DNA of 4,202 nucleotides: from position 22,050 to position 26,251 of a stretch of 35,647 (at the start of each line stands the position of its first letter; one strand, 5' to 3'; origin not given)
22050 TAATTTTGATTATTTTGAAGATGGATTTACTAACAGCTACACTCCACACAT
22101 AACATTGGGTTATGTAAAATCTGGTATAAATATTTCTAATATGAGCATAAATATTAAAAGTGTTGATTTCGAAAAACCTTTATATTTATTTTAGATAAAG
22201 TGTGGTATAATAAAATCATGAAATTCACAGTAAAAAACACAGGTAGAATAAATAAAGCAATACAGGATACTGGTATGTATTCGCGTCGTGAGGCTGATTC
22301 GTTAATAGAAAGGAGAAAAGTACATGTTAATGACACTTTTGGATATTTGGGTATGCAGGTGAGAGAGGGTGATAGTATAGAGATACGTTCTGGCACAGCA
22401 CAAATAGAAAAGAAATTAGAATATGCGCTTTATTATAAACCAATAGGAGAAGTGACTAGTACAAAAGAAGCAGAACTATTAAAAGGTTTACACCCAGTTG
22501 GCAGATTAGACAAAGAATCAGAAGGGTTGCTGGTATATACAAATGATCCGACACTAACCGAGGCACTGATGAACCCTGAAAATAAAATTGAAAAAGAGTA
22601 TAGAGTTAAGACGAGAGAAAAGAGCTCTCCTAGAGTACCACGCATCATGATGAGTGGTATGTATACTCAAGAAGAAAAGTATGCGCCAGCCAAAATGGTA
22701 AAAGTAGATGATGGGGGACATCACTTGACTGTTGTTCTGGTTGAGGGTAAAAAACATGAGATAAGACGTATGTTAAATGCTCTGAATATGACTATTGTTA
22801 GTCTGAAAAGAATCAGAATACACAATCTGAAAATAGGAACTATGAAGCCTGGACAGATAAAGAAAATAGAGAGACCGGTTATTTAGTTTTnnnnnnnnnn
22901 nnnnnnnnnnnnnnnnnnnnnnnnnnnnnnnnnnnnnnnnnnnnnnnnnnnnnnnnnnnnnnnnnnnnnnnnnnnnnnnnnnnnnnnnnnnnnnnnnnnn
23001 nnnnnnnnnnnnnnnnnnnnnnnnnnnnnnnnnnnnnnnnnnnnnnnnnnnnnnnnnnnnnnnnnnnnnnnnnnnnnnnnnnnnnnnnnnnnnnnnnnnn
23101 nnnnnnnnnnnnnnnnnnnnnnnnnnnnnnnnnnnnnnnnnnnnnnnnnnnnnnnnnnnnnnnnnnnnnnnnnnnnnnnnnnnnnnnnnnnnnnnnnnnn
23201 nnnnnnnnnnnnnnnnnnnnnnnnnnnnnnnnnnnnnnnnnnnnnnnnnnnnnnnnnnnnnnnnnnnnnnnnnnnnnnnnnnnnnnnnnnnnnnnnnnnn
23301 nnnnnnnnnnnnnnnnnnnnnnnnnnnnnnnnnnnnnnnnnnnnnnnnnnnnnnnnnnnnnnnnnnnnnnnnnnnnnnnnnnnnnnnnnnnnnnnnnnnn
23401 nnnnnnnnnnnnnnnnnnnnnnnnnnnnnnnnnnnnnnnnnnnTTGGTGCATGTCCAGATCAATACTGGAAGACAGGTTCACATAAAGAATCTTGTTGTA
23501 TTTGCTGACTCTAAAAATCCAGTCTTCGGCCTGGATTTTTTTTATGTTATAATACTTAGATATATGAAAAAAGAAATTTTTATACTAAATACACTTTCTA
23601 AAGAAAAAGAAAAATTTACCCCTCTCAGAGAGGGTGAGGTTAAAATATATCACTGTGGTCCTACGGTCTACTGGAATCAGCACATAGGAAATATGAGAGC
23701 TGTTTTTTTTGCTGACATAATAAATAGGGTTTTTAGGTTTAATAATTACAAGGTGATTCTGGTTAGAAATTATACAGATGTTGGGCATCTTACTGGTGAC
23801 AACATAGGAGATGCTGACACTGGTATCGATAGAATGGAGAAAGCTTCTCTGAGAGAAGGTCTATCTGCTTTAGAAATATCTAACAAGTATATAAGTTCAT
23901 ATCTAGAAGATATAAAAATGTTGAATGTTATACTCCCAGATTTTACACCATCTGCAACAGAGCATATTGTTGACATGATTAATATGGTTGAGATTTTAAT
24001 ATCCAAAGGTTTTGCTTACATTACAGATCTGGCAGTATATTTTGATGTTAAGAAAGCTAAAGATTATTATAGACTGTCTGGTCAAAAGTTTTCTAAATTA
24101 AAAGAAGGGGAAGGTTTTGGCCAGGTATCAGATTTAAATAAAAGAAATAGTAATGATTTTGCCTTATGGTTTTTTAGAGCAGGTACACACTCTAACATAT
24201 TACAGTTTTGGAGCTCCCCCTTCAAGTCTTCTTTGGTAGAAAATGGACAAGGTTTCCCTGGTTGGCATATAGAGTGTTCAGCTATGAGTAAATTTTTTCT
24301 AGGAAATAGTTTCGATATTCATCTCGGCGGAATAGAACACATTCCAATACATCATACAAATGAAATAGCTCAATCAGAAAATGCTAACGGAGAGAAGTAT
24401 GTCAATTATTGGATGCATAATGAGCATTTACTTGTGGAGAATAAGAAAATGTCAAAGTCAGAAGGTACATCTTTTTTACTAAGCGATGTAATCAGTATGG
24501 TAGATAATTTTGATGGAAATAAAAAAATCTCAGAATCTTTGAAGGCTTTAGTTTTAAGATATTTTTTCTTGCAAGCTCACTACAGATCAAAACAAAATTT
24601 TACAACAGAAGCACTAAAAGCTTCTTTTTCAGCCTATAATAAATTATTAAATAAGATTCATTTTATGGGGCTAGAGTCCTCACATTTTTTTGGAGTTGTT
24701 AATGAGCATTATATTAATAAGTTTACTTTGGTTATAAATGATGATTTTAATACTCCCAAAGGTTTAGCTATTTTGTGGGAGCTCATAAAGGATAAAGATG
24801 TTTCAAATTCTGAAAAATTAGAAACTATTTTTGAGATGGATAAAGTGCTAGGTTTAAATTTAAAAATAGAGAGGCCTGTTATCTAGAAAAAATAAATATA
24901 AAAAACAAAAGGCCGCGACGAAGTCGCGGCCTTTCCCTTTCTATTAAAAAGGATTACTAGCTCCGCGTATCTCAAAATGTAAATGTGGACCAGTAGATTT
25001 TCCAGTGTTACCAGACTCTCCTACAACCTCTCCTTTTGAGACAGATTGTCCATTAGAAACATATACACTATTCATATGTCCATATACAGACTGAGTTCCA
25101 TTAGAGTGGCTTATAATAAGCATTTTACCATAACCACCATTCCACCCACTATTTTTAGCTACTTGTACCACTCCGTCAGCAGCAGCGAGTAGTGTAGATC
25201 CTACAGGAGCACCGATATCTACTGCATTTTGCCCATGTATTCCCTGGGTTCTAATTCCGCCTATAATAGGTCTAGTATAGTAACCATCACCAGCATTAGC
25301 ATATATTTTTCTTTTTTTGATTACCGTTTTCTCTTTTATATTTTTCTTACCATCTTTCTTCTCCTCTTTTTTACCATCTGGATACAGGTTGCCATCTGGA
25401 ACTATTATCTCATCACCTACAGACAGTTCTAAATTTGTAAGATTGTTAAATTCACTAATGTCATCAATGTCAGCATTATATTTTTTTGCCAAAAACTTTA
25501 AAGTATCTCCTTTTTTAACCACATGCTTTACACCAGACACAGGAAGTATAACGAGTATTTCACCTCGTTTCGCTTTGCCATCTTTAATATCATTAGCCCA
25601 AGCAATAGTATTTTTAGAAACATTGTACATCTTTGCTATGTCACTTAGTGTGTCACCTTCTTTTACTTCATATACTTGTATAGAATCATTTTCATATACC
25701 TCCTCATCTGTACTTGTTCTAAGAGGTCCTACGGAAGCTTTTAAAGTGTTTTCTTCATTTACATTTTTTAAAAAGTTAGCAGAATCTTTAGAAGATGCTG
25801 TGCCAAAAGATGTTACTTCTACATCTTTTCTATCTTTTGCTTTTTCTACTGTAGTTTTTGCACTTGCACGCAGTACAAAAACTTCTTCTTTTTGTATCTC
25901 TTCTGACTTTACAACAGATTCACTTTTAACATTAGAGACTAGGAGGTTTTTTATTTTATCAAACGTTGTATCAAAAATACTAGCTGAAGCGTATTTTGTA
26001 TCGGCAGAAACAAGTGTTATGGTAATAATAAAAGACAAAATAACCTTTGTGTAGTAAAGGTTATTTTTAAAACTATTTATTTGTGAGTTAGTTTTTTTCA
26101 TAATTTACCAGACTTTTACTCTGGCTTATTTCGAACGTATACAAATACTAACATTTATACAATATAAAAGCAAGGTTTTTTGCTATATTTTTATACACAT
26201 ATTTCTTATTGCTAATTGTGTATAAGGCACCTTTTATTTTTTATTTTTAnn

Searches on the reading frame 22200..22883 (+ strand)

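Call 14: search_protein_families(library=pfam, proteins=[window:22200-22883:+], max_evalue=0.001)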
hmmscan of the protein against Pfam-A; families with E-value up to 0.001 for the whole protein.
window:22200-22883:+ (228 aa): 1 family
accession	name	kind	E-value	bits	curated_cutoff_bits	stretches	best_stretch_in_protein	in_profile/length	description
PF00849.27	PseudoU_synth_2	-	2.3e-19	70.6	26.8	1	90-194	32-152/152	RNA pseudouridylate synthase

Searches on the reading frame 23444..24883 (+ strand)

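Call 14: search_protein_families(library=pfam, proteins=[window:23444-24883:+], max_evalue=0.001)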
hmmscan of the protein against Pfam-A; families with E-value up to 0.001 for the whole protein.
window:23444-24883:+ (480 aa): 3 families
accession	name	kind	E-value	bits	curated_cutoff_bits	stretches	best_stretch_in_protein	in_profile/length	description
PF01406.26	tRNA-synt_1e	-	2e-78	264.2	27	1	58-394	2-299/301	tRNA synthetases class I (C) catalytic domain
PF09334.17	tRNA-synt_1g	-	1.3e-07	31.2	20.1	0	78-205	13-127/391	tRNA synthetases class I (M)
PF09190.17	DALR_2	-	1.8e-05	25.7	22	1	427-450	2-25/57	DALR domain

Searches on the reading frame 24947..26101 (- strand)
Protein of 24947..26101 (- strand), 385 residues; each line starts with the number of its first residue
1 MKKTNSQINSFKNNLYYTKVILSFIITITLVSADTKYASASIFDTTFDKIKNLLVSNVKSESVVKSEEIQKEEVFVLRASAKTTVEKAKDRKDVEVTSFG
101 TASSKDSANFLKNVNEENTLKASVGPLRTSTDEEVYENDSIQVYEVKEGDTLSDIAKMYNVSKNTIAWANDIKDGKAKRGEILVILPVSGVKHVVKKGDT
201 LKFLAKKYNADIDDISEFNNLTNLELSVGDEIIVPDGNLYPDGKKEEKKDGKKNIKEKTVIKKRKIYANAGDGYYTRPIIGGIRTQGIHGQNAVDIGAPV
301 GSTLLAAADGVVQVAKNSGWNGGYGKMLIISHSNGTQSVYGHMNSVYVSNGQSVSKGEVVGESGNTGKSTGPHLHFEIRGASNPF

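Call 5: search_protein_families(library=pfam, proteins=[window:24947-26101:-], max_evalue=1)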
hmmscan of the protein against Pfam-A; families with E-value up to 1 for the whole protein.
window:24947-26101:- (385 aa): 11 families
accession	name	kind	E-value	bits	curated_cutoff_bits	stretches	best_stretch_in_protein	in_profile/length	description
PF01551.29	Peptidase_M23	-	9e-30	103.2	28.7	1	291-383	3-92/96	Peptidase family M23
PF01476.26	LysM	-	3.1e-21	75.5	20.9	2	193-235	1-43/43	LysM domain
PF23473.1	LysM3_LYK4_5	-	2.4e-08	34.3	29.3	2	144-173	5-34/48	LYK4/5 LysM3 domain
PF23462.1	LysM3_NFP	-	7.3e-06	26.9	28.1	1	195-235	7-47/48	NFP LysM3 domain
PF22310.2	NMB0315_dom_I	-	0.00067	20.4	27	0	145-170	7-32/83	NMB0315-like, domain I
PF23446.1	LysM1_NFP_LYK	-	0.0011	20.2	36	1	150-188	16-55/60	NFP/LYK LysM1 domain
PF23577.1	LysM_RLK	-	0.0074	16.7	27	0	145-164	4-23/44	LysM domain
PF13533.13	Biotin_lipoyl_2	-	0.015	15.6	29.8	0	345-359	13-27/32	Biotin-lipoyl like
PF13384.12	HTH_23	-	0.02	15.2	24.6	1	144-167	12-35/50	Homeodomain-like domain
PF16504.10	SP24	-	0.15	12.5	30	1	7-55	5-53/147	Putative virion membrane protein of plant and insect virus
PF13542.12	HTH_Tnp_ISL3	-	0.25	11.3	27.4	1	145-166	23-43/51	Helix-turn-helix domain of transposase family ISL3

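Call 6: search_protein_families(library=ncbifam, proteins=[window:24947-26101:-], max_evalue=1)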
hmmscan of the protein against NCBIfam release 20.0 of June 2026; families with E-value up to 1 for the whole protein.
window:24947-26101:- (385 aa): 25 families
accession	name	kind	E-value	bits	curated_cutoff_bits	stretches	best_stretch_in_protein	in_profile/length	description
NF050804.1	CellDivDipMCaul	equivalog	7.8e-27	94.3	900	2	270-381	502-616/634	cell division endopeptidase DipM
NF041208.1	celldiv_DipM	equivalog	1.7e-26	93.4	740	3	287-384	315-410/419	cell division endopeptidase DipM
NF040883.1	amid_act_ActS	equivalog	3.8e-22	78.8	375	2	189-379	32-221/242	amidase activator ActS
NF008652.0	PRK11649.1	equivalog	6.5e-22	77.8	341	1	288-378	310-397/439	murein DD-endopeptidase MepM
NF052336.1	PdgHdaseHSB100310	equivalog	1.1e-19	71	500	1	283-379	49-142/316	peptidoglycan hydrolase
NF052530.1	Heli_ShapePgp3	exception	3.7e-19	68.9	300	1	294-379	170-252/270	peptidoglycan metallopeptidase Pgp3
NF053825.1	PdgNdpepShyA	equivalog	6.4e-18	64.6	700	1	286-378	291-380/425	peptidoglycan DD-endopeptidase ShyA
NF053824.1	PdgNdpepShyC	equivalog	4.7e-17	62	700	1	288-378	293-380/429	peptidoglycan DD-endopeptidase ShyC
NF008123.1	PRK10871.1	equivalog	1.5e-13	50.9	311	2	290-379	264-350/365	murein hydrolase activator NlpD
NF052529.1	PG_M23_Pgp6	exception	6.8e-13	48.1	600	1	304-378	348-419/452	peptidoglycan metallopeptidase Pgp6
NF008050.0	PRK10783.1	equivalog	7.3e-13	47.6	508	2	136-232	336-445/457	murein transglycosylase D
NF008644.1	PRK11637.1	equivalog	5.8e-12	45.3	270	1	291-380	286-372/385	murein hydrolase activator EnvC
NF047755.1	LIC_10271_M23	exception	7.5e-12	45.4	180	2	192-362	26-185/207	LIC_10271 family cell wall hydrolase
NF053738.1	S2SprSpoIIQBc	equivalog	3.4e-09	36.7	250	1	305-380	138-212/232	stage II sporulation protein SpoIIQ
NF004799.0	PRK06148.1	subfamily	1.4e-07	29.9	1128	1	263-378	419-537/1015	hypothetical protein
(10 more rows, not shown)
